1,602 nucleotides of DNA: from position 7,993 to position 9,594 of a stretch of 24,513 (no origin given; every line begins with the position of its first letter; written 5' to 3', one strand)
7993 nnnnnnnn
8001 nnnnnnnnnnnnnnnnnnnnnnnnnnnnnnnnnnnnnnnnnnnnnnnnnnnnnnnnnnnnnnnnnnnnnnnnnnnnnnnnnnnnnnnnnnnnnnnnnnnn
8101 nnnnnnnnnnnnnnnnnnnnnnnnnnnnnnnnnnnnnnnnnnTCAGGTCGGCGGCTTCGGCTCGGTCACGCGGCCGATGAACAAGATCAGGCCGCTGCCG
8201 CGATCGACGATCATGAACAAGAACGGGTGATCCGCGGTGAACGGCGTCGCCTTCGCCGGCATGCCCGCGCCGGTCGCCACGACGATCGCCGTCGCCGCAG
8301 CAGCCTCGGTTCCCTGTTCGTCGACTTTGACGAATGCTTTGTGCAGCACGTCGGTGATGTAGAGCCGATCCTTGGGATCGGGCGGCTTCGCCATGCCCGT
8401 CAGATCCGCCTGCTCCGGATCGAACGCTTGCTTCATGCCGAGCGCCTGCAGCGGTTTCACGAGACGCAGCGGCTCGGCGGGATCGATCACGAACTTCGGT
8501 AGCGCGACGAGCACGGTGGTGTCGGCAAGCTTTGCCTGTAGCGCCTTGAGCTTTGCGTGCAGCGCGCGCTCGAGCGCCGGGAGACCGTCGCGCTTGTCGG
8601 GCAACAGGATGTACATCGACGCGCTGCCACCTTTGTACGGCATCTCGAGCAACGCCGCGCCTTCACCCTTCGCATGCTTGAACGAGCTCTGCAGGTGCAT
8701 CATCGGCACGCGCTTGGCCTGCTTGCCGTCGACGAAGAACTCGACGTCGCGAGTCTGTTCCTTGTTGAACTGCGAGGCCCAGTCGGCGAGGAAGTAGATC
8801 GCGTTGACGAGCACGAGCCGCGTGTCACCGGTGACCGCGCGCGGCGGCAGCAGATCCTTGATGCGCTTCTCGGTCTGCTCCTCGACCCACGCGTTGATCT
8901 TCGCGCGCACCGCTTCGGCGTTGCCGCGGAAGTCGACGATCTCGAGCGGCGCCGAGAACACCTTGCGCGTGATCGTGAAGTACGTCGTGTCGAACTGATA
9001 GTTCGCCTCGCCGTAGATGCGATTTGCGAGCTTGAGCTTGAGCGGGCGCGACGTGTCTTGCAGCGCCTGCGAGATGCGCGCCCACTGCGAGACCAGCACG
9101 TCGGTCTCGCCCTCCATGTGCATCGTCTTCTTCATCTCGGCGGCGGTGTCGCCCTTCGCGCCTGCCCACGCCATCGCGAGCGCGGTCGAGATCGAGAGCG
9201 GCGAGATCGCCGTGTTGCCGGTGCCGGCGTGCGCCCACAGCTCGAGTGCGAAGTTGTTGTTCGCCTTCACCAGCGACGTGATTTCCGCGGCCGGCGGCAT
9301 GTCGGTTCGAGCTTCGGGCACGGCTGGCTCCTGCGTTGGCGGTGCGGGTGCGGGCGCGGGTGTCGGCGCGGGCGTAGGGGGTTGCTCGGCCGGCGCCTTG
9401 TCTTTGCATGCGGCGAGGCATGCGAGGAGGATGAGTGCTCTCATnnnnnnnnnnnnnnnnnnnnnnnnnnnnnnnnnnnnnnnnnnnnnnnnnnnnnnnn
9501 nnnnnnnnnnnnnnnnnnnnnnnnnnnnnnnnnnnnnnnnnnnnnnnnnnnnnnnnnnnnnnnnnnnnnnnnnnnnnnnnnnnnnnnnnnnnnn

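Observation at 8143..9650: slyX translationally coupled (TAATG) to a lipoprotein serpin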

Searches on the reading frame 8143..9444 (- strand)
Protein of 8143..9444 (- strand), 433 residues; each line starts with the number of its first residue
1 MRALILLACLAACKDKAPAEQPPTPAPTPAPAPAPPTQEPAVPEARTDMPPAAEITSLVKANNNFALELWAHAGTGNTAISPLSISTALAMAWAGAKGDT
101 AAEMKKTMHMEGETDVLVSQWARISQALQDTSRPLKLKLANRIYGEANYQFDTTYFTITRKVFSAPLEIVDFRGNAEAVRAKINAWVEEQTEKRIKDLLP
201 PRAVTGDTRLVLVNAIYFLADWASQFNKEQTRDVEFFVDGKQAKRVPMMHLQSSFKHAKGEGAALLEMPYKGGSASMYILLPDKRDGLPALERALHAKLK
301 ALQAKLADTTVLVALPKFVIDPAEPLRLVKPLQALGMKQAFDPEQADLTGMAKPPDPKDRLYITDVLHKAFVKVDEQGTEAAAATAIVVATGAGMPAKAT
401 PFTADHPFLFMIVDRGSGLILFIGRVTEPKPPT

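Call 3: search_protein_families(library=pfam, proteins=[window:8143-9444:-], max_evalue=0.01)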
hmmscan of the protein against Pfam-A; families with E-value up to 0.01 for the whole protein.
window:8143-9444:- (433 aa): 1 family
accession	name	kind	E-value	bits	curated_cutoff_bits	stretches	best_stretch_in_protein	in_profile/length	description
PF00079.25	Serpin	-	2.7e-107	359.7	27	1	61-429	2-370/370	Serpin (serine protease inhibitor)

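Call 5: find_homologous_proteins(query=window:8143-9444:-, max_evalue=1e-20)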
Query window:8143-9444:- (433 aa): 7127 proteins with E <= 1e-20 among 8000 candidates; the best 120 are listed.
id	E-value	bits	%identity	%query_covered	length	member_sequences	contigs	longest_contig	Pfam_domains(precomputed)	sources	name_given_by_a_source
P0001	1.7e-283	958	100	100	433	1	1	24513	PF00079.26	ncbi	ncbi:MAG TPA: serpin family protein [Kofleriaceae bacterium]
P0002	4.7e-205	699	74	99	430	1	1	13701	PF00079.26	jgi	jgi:serpin B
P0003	8.5e-205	699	75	100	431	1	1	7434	PF00079.26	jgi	jgi:serpin B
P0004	1.2e-204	698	74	99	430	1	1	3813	PF00079.26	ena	-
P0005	2.0e-202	691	75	97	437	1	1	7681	PF00079.26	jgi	jgi:serpin B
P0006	4.5e-202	690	80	90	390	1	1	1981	PF00079.26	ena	-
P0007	5.2e-202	689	76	90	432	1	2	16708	PF00079.26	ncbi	-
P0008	1.8e-199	681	73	97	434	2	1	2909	PF00079.26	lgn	-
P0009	5.5e-199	679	73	99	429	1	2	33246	PF00079.26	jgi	jgi:serpin B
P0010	3.0e-198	677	72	100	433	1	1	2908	PF00079.26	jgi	-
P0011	6.5e-198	676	72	99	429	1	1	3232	PF00079.26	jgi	jgi:serpin B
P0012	1.3e-196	672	70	99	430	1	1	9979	PF00079.26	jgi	-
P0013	1.3e-195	668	73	98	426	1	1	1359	PF00079.26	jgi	jgi:serpin B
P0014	4.1e-192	657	70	91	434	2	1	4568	PF00079.26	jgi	jgi:serpin B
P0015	6.6e-192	656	70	100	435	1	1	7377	PF00079.26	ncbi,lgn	ncbi:MAG TPA: serpin family protein [Kofleriaceae bacterium]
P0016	3.8e-190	650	70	97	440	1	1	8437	PF00079.26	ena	-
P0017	1.2e-184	632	67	99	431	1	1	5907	PF00079.26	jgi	jgi:serpin B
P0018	1.7e-183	628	68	90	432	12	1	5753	PF00079.26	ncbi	-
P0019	2.2e-179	615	68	90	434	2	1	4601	PF00079.26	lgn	-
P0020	2.7e-178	611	64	99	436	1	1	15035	PF00079.26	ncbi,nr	ncbi:MAG TPA: serpin family protein [Kofleriaceae bacterium]|nr:serpin family protein [Kofleriaceae 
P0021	2.5e-177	608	66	97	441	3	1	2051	PF00079.26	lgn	-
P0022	4.8e-177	607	65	98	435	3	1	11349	PF00079.26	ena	-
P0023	8.7e-176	603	67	97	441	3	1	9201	PF00079.26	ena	-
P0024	8.8e-162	557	63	97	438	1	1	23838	PF00079.26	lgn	-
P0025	1.8e-159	549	61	99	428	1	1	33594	PF00079.26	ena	-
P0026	1.1e-158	547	61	91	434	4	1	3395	PF00079.26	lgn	-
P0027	1.4e-158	546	59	100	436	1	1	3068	PF00079.26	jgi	jgi:serpin B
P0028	5.3e-155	535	64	91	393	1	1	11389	PF00079.26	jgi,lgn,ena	-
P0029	1.4e-149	517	64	90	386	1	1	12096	PF00079.26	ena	-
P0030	8.6e-146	504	56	99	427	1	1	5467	PF00079.26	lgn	-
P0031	1.0e-143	497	42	86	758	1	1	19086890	PF00079.26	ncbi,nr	ncbi:hypothetical protein lerEdw1_007181 [Lerista edwardsae]|nr:hypothetical protein lerEdw1_007181 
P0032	1.1e-141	491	59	92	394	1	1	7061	PF00079.26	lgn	-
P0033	1.1e-139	484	55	87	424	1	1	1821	PF00079.26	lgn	-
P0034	3.6e-139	482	52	99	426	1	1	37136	PF00079.26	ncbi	-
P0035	4.4e-138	479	57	88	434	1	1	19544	PF00079.26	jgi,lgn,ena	-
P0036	5.7e-134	465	50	99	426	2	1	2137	PF00079.26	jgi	jgi:serpin B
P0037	6.3e-134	465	52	99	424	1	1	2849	PF00079.26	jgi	jgi:serpin B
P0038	1.1e-133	464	55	86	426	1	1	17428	PF00079.26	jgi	jgi:serpin B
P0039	1.9e-133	464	53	99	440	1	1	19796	PF00079.26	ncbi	-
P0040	3.8e-133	463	53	97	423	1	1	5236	PF00079.26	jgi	jgi:serpin B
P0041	1.6e-132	461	57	87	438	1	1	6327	PF00079.26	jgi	jgi:serpin B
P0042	1.7e-132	461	39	88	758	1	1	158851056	PF00079.26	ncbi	ncbi:leukocyte elastase inhibitor [Cyanocitta cristata]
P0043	7.4e-132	458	51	99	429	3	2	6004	PF00079.26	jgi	jgi:serpin B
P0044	8.1e-132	458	51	100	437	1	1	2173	PF00079.26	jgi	-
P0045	1.5e-131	457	54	87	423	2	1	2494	PF00079.26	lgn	-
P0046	3.2e-131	456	56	89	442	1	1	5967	PF00079.26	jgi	jgi:serpin B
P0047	5.4e-131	456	57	86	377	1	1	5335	PF00079.26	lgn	-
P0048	2.3e-130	453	52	98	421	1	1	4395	PF00079.26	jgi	jgi:serpin B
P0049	3.2e-130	453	52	97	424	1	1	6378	PF00079.26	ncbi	-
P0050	9.1e-130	452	56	90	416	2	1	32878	PF00079.26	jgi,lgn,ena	-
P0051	1.0e-129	451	55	86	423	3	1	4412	PF00079.26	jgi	-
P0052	1.5e-129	451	50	98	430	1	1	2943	PF00079.26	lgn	-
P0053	2.9e-129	450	54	86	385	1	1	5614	PF00079.26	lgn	-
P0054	4.4e-129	449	55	88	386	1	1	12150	PF00079.26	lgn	-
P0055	9.1e-129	448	55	85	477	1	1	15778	PF00079.26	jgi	jgi:serpin B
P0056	1.2e-128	448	54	91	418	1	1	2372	PF00079.26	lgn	-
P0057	1.5e-128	448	54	88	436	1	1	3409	PF00079.26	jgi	jgi:serpin B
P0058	4.7e-128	446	55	86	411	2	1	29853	PF00079.26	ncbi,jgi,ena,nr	ncbi:MAG TPA: serpin family protein [Kofleriaceae bacterium]|nr:serpin family protein [Kofleriaceae 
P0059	5.6e-128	446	53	91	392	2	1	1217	PF00079.26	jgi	jgi:serpin B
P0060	6.1e-128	445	55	86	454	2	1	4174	PF00079.26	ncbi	-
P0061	6.3e-128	445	50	99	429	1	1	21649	PF00079.26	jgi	jgi:serpin B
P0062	1.3e-127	444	50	98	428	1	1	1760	PF00079.26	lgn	-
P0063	1.9e-127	444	51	99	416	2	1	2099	PF00079.26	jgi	jgi:serpin B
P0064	2.0e-127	444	50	96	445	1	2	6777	PF00079.26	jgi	jgi:serpin B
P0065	3.3e-127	443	54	86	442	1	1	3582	PF00079.26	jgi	jgi:serpin B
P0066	4.2e-127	443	52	88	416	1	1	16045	PF00079.26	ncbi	-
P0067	1.0e-126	441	51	99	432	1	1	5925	PF00079.26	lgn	-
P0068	2.2e-126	440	55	88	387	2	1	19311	PF00079.26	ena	-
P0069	2.7e-126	440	50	98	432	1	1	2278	PF00079.26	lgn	-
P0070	3.5e-126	440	52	89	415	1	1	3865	PF00079.26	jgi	jgi:serpin B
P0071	8.1e-126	439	53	92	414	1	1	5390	PF00079.26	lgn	-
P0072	3.3e-125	437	54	86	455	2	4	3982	PF00079.26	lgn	-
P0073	3.3e-125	436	53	87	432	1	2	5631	PF00079.26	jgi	jgi:serpin B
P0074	3.8e-125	436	50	98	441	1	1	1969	PF00079.26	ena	-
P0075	3.9e-125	436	52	87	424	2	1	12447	PF00079.26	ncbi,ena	-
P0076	1.0e-124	435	52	86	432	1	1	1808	PF00079.26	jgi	jgi:serpin B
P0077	1.2e-124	435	54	86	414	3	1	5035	PF00079.26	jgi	jgi:serpin B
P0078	1.5e-124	434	51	89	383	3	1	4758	PF00079.26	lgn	-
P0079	4.0e-124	433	55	88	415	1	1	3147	PF00079.26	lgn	-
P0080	1.0e-123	432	53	91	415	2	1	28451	PF00079.26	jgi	jgi:serine protease inhibitor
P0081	1.2e-123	431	53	91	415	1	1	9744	PF00079.26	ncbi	-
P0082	1.7e-123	431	52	88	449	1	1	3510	PF00079.26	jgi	jgi:serpin B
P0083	1.8e-123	431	54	85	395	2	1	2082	PF00079.26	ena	-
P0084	2.8e-123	430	51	98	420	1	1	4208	PF00079.26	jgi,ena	-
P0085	3.3e-123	430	53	88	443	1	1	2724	PF00079.26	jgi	jgi:serpin B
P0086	4.0e-123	430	55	88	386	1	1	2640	PF00079.26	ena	-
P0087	8.7e-123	429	50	97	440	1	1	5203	PF00079.26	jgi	-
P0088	1.0e-122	428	48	99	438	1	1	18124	PF00079.26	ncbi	-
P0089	1.1e-122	428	50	99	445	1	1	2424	PF00079.26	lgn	-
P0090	1.3e-122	428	52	88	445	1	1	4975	PF00079.26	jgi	jgi:serpin B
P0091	3.2e-122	427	53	89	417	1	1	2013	PF00079.26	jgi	jgi:serpin B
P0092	3.8e-122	426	53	90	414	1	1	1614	PF00079.26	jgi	jgi:serpin B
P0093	5.4e-122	426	52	89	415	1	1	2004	PF00079.26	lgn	-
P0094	5.9e-122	426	53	87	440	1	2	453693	PF00079.26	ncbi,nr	ncbi:MAG: serpin family protein [Labilithrix sp.]|nr:serpin family protein [Labilithrix sp.] MCW5817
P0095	8.7e-122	425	53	88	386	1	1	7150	PF00079.26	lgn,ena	-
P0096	2.2e-121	424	54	85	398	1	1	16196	PF00079.26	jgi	jgi:serpin B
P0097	2.2e-121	424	50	99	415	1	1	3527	PF00079.26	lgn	-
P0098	3.0e-121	423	52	96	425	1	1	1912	PF00079.26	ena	-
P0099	3.1e-121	423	55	88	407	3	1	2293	PF00079.26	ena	-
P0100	4.7e-121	423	52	88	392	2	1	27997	PF00079.26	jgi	-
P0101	5.1e-121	423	52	87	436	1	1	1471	PF00079.26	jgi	jgi:serpin B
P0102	6.1e-121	422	53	88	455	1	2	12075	PF00079.26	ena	-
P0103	8.4e-121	422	51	90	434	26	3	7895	PF00079.26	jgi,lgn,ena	-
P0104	1.4e-120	421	53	86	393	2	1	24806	PF00079.26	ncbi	-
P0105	1.5e-120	421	48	99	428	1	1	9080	PF00079.26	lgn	-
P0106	2.0e-120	421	51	86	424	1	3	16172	PF00079.26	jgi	jgi:serpin B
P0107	2.0e-120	421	52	88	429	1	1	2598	PF00079.26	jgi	jgi:serpin B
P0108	2.3e-120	421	52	88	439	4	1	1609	PF00079.26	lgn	-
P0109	2.4e-120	420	52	88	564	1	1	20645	PF00079.26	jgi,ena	-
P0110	3.4e-120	420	49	98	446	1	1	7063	PF00079.26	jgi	jgi:serpin B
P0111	3.7e-120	420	49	96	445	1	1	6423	PF00079.26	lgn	-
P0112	4.1e-120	420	46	98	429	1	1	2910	PF00079.26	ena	-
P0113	4.7e-120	420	49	91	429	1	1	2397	PF00079.26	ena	-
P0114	4.8e-120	419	51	98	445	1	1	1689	PF00079.26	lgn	-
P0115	5.1e-120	419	52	88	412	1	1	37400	PF00079.26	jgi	-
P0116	5.4e-120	419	49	99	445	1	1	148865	PF00079.26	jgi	jgi:serpin B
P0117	7.8e-120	419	51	89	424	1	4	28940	PF00079.26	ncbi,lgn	-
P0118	8.8e-120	419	51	91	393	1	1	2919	PF00079.26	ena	-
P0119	9.1e-120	419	50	99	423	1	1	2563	PF00079.26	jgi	jgi:serpin B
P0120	1.1e-119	418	52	87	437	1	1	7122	PF00079.26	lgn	-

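Call 8: find_encoding_contigs(protein=P0034, flank=6000, max_places=2)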
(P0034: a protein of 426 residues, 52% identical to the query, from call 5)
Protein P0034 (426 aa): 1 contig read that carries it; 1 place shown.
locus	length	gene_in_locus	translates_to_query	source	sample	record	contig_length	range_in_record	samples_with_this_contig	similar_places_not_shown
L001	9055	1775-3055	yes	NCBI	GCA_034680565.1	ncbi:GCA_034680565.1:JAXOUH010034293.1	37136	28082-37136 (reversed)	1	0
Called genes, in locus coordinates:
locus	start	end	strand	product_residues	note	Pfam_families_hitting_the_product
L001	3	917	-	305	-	?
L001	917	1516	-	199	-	PF08534:Redoxin, PF00578:AhpC-TSA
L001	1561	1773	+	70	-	PF04102:SlyX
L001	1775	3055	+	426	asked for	PF00079:Serpin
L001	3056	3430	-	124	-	-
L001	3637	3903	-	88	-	-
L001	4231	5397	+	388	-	-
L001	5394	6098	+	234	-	-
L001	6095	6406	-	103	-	-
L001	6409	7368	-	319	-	-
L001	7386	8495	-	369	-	PF00092:VWA, PF13519:VWA_2 (weak), PF11617:Cu-binding_MopE (weak)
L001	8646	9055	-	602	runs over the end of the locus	PF00069:Pkinase, PF07714:PK_Tyr_Ser-Thr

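Call 9: find_encoding_contigs(protein=P0094, flank=6000, max_places=2)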
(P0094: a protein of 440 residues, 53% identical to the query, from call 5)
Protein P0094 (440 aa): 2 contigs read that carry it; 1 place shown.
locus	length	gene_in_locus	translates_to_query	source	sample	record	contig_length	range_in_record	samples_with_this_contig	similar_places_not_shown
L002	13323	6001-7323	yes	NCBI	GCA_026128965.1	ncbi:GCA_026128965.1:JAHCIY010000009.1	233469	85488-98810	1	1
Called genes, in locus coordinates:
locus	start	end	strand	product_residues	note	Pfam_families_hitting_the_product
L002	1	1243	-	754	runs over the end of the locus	-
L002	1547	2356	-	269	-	PF02475:TRM5-TYW2_MTfase (weak), PF05175:MTS (weak)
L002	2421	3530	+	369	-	-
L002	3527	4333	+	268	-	PF00561:Abhydrolase_1, PF00975:Thioesterase (weak), PF12697:Abhydrolase_6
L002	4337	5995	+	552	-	PF05681:Fumerase, PF05683:Fumerase_C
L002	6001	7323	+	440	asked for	PF00079:Serpin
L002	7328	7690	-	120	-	-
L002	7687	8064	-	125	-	-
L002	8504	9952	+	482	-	PF00069:Pkinase, PF07714:PK_Tyr_Ser-Thr, PF01636:APH (faint), PF03109:ABC1 (weak), PF14531:Kinase-like (weak)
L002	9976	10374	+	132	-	PF04977:DivIC (faint), PF12072:RNase_Y_N (weak)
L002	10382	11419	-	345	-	-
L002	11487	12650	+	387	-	-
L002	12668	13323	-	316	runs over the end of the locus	PF07719:TPR_2 (faint), PF13432:TPR_16 (weak), PF08308:PEGA (weak), PF13715:CarbopepD_reg_2 (faint), PF08308:PEGA, PF13620:CarboxypepD_reg (weak)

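Call 10: find_encoding_contigs(protein=P0116, flank=6000, max_places=2)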
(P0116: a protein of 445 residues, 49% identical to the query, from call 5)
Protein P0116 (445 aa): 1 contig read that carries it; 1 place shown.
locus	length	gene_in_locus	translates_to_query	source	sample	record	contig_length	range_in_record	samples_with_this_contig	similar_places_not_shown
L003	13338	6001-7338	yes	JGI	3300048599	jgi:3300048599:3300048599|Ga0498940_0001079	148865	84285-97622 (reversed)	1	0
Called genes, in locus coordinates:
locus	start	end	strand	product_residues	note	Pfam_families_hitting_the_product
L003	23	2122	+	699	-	PF12770:CHAT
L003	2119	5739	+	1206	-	PF20703:nSTAND1, PF25175:Beta-prop_WDR5, PF24807:WD40_CDC20-Fz, PF24814:WD40_Prp19, PF24817:WD40_WDHD1_1st, PF25173:Beta-prop_WDR3_1st, PF25174:Beta-prop_THOC3, PF23381:Beta-prop_IFT122_1st, +40 more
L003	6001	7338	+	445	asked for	PF00079:Serpin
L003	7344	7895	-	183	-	-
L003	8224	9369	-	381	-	PF00149:Metallophos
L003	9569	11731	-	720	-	PF00069:Pkinase, PF03109:ABC1 (faint), PF07714:PK_Tyr_Ser-Thr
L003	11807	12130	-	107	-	PF04756:OST3_OST6, PF00085:Thioredoxin, PF13098:Thioredoxin_2, PF13899:Thioredoxin_7 (weak)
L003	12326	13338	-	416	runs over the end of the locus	-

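Call 11: find_related_loci(query=window:8143-9444:-, collection=genome_contigs, flank=6000)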
Query window:8143-9444:- (433 aa) in genome_contigs; peptide patterns used: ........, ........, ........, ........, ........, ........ (x = any residue, [..] = any of these).
162 stretches matched a pattern; 135 encode a relative of the query (tblastn E <= 1e-3); the best 80 are kept; 80 distinct loci.
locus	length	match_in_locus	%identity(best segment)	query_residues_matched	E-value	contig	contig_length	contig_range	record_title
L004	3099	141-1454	48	12-432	5e-128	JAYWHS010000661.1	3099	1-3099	MAG: Kofleriaceae bacterium isolate GLR80_GL56_UP_1_concoct_69 GLR80_GL56_UP_1_concoct_69_660, whole genome shotgun sequ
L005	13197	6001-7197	48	29-429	2e-117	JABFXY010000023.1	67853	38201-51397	MAG: Polyangiaceae bacterium isolate Bin8.16 NODE_86_length_67853_cov_5.857362, whole genome shotgun sequence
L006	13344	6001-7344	45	1-429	1e-115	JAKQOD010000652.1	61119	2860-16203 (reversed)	MAG: Deltaproteobacteria bacterium isolate USDV_metabat.77_sub k141_1309532, whole genome shotgun sequence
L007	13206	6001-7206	49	31-430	2e-113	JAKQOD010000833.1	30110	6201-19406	MAG: Deltaproteobacteria bacterium isolate USDV_metabat.77_sub k141_958069, whole genome shotgun sequence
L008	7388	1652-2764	51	62-429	2e-109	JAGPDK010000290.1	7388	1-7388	MAG: Kofleriaceae bacterium isolate Gw_SlAct_bin_39 Gw_SlAct_37973_length_7388_cov_4.867925, whole genome shotgun sequen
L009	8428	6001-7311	45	4-430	2e-106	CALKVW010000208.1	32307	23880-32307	MAG TPA_asm: uncultured Polyangiaceae bacterium isolate SRR1506987_bin.93_CONCOCT_v1.1_MAG genome assembly, contig: ERZ7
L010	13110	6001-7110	46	61-429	1e-96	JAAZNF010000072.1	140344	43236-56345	MAG: Myxococcales bacterium isolate AS27yjCOA_137 82562_AS27, whole genome shotgun sequence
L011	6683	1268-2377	46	61-429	9e-97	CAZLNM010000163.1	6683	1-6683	MAG TPA_asm: uncultured Myxococcales bacterium isolate SRP278314_co2_58 genome assembly, contig: NODE_16393_length_6683_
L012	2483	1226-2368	41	39-429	8e-89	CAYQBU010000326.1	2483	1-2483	MAG TPA_asm: uncultured Bradymonadales bacterium isolate binchicken_co32_227 genome assembly, contig: NODE_82773_length_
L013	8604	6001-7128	42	53-430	2e-85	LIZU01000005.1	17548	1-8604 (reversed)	MAG: candidate division Zixibacteria bacterium DG_27 WOR1_52_54_2767, whole genome shotgun sequence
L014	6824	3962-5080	42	52-429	9e-85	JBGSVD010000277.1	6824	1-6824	MAG: Planctomycetaceae bacterium isolate JTS-AC449 k141_4075468, whole genome shotgun sequence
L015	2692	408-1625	41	42-429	1e-85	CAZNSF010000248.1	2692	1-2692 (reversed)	MAG TPA_asm: uncultured Verrucomicrobiota bacterium isolate binchicken_co203_434 genome assembly, contig: k141_1723414,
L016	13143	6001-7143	41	50-429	5e-82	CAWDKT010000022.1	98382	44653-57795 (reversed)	MAG: uncultured Acidobacteriaceae bacterium isolate MFD09286.bin.1.126 genome assembly, contig: contig_78920, whole geno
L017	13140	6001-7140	41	52-429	8e-82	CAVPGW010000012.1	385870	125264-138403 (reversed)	MAG: Pirellulaceae bacterium isolate MFD09964.bin.2.82 genome assembly, contig: contig_2876, whole genome shotgun sequen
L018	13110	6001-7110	41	59-429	8e-82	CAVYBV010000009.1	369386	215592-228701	MAG: uncultured Acidobacteriota bacterium isolate MFD03044.bin.1.157 genome assembly, contig: contig_24010, whole genome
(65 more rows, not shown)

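Call 17: find_encoding_contigs(protein=P0009, flank=7000, max_places=2)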
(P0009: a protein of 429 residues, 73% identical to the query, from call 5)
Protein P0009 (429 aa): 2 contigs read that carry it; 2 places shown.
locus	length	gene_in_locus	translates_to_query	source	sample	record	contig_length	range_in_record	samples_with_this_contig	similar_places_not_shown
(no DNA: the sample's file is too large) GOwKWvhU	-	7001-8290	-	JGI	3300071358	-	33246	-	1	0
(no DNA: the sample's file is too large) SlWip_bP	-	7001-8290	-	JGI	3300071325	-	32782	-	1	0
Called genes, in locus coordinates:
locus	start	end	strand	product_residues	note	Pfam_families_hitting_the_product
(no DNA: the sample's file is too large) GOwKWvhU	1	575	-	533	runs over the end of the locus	PF00849:PseudoU_synth_2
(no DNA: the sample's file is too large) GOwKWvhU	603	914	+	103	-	PF05099:TerB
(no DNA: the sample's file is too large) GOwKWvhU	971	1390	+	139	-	PF09656:PGPGW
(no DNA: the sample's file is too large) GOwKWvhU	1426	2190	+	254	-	-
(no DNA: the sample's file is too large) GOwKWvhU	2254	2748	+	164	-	PF07963:N_methyl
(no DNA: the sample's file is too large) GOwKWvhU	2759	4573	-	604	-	PF00501:AMP-binding, PF23562:AMP-binding_C_3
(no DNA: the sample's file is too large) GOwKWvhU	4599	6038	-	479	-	PF00773:RNB, PF18614:RNase_II_C_S1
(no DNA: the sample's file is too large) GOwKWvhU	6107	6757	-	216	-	PF00578:AhpC-TSA, PF08534:Redoxin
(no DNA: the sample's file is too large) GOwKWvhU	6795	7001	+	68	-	PF04102:SlyX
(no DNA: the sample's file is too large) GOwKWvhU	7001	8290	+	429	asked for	PF00079:Serpin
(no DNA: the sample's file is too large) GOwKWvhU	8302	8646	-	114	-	-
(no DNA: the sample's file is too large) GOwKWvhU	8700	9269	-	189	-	PF00578:AhpC-TSA, PF13905:Thioredoxin_8 (weak)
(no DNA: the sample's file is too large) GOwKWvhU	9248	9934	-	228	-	-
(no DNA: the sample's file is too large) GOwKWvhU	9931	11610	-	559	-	-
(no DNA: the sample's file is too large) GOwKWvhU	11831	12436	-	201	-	-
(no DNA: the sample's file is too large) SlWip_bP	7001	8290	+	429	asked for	PF00079:Serpin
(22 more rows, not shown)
